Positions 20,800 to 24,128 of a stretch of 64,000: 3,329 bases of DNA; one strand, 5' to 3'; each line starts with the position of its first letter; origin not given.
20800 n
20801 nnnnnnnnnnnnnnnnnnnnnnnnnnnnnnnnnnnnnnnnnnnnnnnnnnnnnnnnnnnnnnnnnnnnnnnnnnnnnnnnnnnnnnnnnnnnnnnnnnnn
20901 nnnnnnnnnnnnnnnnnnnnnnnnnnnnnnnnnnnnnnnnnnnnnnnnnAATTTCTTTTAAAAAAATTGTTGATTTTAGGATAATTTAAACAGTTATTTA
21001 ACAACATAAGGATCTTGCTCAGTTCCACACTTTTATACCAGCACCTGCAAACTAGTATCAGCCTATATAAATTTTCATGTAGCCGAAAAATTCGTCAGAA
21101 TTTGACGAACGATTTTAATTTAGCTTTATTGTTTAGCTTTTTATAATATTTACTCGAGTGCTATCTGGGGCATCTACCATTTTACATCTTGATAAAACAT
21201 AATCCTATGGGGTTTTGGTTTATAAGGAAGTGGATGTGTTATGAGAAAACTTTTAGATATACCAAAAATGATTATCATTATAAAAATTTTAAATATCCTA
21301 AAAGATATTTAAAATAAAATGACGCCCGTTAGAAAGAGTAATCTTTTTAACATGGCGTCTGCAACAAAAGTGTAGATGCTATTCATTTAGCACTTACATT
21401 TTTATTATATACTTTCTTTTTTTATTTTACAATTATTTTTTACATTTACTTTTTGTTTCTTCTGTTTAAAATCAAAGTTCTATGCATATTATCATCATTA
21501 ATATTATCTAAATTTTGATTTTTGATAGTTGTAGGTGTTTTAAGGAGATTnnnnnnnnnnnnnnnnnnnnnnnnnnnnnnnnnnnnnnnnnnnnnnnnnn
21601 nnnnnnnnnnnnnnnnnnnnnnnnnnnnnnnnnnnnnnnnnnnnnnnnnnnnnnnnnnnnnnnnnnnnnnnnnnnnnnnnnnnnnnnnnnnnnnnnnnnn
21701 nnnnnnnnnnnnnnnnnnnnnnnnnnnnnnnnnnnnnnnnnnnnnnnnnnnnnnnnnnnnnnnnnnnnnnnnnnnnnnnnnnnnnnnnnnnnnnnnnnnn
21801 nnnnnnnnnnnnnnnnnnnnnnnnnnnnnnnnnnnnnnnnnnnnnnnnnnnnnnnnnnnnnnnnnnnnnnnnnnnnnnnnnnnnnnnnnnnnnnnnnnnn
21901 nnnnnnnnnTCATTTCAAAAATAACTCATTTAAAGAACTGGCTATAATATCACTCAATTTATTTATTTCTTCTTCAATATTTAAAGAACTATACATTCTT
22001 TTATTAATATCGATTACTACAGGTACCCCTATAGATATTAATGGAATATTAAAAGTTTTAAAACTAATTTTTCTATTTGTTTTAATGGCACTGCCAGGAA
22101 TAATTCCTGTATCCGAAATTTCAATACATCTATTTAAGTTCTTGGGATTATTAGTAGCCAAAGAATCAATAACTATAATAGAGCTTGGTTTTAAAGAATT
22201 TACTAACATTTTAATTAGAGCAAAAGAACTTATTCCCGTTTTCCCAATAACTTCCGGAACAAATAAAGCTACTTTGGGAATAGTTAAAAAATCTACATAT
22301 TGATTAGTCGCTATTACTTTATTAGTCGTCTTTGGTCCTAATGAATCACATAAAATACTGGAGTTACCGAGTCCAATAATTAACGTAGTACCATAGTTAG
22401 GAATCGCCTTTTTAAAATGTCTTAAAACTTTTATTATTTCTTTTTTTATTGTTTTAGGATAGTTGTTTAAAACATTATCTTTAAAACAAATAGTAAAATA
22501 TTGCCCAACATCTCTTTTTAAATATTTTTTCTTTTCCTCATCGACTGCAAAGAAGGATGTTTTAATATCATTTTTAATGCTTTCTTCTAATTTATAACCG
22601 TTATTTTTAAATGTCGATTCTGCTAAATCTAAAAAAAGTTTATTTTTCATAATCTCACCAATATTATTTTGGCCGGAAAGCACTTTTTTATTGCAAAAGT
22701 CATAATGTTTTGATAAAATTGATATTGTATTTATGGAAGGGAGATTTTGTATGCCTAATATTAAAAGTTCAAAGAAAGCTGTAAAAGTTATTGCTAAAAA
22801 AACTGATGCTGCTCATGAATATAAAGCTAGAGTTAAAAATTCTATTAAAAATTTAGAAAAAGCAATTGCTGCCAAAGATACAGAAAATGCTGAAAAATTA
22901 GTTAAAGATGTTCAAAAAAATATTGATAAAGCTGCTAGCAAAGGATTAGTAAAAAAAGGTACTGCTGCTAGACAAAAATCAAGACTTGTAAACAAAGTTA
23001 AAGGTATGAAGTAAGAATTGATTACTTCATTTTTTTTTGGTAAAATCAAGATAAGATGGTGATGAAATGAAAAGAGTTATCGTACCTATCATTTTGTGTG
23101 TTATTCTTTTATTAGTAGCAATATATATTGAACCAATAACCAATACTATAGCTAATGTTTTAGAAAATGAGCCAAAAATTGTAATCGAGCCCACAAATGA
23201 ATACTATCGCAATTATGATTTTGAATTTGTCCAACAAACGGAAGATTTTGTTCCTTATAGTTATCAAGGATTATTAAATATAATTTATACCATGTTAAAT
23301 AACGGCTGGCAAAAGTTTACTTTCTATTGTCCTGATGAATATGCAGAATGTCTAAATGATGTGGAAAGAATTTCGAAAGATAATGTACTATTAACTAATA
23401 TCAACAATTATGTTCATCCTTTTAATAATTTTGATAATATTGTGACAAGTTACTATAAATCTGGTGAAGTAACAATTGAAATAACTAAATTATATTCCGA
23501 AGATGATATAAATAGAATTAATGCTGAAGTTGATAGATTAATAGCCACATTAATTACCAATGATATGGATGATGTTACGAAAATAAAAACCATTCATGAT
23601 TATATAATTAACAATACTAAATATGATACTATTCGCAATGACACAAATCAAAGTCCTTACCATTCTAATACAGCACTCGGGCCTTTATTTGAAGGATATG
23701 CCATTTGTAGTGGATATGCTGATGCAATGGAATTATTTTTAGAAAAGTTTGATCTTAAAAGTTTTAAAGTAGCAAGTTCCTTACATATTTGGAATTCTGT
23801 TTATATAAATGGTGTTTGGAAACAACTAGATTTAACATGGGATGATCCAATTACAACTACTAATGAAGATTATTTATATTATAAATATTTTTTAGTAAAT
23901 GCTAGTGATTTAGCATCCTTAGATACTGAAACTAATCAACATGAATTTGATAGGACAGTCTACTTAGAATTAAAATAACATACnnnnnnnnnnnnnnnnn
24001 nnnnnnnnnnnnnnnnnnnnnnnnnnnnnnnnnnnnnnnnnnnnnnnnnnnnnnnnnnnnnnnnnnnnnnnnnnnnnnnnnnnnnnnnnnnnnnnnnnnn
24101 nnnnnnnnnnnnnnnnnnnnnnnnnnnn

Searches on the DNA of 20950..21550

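Call 6: search_rna_families(source=window, start=20950, end=21550, threshold=evalue, max_evalue=10, show_alignments=3)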
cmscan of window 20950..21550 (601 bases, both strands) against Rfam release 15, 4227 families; matches with E-value up to 10: 6.
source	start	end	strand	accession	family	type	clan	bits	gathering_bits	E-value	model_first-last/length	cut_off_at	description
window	21286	21365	-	RF04348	Plastid-psbM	Cis-reg;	-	24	52.7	0.54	1-79/79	no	Plastid-psbM 3UTR RNA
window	21201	21285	-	RF01184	snR79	Gene; snRNA; snoRNA; CD-box;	-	16.3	55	5.8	1-89/89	no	Small nucleolar RNA snR79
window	21256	21386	+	RF01821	RsaH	Gene; sRNA;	-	15.8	50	8.3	1-123/123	no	RNA Staph. aureus H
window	21377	21410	-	RF00436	UnaL2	Cis-reg;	-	15.4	55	7.6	1-54/54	no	UnaL2 LINE 3' element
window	21284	21360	+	RF01494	rliD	Gene; antisense;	-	11.4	50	1.2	1-327/327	no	Listeria sRNA rliD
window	21237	21284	+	RF02350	psRNA6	Gene; sRNA;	-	8.3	60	9.1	1-333/333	no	Nitrosomonas sRNA psRNA6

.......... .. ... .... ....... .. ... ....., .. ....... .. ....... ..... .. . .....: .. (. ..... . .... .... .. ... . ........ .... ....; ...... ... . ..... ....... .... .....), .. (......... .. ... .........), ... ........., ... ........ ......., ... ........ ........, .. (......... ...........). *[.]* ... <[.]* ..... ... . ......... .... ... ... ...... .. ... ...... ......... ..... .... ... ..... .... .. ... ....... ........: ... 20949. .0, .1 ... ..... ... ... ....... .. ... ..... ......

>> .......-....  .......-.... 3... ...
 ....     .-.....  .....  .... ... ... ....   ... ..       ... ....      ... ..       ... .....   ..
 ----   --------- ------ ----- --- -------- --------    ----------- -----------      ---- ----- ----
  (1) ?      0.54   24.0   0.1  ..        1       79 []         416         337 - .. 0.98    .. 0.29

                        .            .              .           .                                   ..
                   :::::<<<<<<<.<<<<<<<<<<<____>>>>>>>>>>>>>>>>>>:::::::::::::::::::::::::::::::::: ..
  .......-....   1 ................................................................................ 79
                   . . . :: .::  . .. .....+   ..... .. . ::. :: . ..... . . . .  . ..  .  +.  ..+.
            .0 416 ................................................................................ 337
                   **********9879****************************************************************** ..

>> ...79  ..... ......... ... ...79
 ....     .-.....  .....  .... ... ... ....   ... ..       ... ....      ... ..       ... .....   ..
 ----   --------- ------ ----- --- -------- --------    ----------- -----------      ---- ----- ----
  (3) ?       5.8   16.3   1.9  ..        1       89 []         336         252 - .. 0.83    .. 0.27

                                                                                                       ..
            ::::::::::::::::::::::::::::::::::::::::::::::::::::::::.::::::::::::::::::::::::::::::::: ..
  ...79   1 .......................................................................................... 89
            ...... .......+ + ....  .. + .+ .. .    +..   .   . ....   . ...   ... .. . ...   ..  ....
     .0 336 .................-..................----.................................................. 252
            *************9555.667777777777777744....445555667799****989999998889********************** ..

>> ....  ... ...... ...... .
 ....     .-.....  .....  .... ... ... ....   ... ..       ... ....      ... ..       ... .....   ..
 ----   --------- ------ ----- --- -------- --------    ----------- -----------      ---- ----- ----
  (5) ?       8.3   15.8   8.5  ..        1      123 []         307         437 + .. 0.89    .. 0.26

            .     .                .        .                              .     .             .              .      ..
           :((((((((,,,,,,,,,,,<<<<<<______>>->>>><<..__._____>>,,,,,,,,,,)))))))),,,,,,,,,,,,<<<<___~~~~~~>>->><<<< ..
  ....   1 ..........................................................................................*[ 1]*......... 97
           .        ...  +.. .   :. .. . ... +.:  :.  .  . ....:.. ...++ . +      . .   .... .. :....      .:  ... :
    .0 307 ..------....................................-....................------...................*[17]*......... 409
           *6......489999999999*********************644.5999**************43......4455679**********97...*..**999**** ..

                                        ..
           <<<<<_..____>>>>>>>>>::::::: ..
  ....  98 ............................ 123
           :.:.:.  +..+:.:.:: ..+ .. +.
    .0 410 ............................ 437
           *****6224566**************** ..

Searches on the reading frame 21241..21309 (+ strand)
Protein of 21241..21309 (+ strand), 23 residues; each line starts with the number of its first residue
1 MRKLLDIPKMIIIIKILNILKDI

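Call 46: search_protein_families(library=pfam, proteins=[window:21241-21309:+], max_evalue=1)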
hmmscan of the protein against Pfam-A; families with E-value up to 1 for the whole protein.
seq(23 aa): 0 families

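Call 60: search_protein_families(library=ncbifam, proteins=[window:21241-21309:+], max_evalue=10)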
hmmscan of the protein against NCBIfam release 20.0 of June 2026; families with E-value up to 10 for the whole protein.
seq(23 aa): 0 families

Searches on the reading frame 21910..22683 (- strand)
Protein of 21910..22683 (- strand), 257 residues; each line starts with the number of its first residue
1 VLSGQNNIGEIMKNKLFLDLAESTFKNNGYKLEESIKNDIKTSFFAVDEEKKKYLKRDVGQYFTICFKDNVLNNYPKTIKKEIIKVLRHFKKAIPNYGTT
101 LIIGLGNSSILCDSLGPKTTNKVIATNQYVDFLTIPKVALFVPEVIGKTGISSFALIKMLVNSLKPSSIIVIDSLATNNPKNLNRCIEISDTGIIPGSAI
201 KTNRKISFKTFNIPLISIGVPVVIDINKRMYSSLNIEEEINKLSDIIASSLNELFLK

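Call 18: search_protein_families(library=pfam, proteins=[window:21910-22683:-])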
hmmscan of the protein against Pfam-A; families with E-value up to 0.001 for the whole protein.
window:21910-22683:- (257 aa): 1 family
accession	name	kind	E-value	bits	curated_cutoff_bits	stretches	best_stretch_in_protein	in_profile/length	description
PF03418.19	Peptidase_A25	-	9.3e-34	117.3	27.8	1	24-226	18-231/353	Germination protease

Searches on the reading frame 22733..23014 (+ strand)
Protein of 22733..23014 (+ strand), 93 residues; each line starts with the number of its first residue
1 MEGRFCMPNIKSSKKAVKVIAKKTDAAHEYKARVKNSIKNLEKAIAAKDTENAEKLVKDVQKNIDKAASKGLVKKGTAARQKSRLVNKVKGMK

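Call 18: search_protein_families(library=pfam, proteins=[window:22733-23014:+])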
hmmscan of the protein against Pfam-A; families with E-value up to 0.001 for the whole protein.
window:22733-23014:+ (93 aa): 1 family
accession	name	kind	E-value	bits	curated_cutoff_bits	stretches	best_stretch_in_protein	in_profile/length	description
PF01649.23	Ribosomal_S20p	-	4.3e-21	75.8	29.5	1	8-90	1-83/83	Ribosomal protein S20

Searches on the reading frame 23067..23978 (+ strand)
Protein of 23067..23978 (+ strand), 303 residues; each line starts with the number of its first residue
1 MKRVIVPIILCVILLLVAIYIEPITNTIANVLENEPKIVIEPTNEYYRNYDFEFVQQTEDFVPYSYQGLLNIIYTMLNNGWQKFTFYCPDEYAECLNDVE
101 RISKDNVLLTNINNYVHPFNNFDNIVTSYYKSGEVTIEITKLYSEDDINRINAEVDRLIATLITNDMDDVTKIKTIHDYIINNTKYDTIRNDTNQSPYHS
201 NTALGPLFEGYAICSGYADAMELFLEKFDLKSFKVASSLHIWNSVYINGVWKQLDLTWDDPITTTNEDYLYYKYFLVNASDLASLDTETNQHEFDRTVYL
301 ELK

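Call 18: search_protein_families(library=pfam, proteins=[window:23067-23978:+])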
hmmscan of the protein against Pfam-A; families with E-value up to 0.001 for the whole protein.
window:23067-23978:+ (303 aa): 1 family
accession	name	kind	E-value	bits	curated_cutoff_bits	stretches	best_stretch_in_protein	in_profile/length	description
PF01841.26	Transglut_core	-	5.3e-06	27.1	23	1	160-255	5-107/108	Transglutaminase-like superfamily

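Call 55: find_encoding_contigs(protein=window:23067-23978:+, flank=6000, max_places=10)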
Protein window:23067-23978:+ (303 aa): 1 contig read that carries it; 1 place shown.
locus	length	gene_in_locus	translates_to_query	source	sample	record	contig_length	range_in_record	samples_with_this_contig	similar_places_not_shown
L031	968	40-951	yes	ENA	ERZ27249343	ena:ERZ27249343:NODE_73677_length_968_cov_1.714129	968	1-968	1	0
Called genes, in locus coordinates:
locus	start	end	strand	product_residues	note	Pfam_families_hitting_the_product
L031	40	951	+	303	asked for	PF01841:Transglut_core (faint)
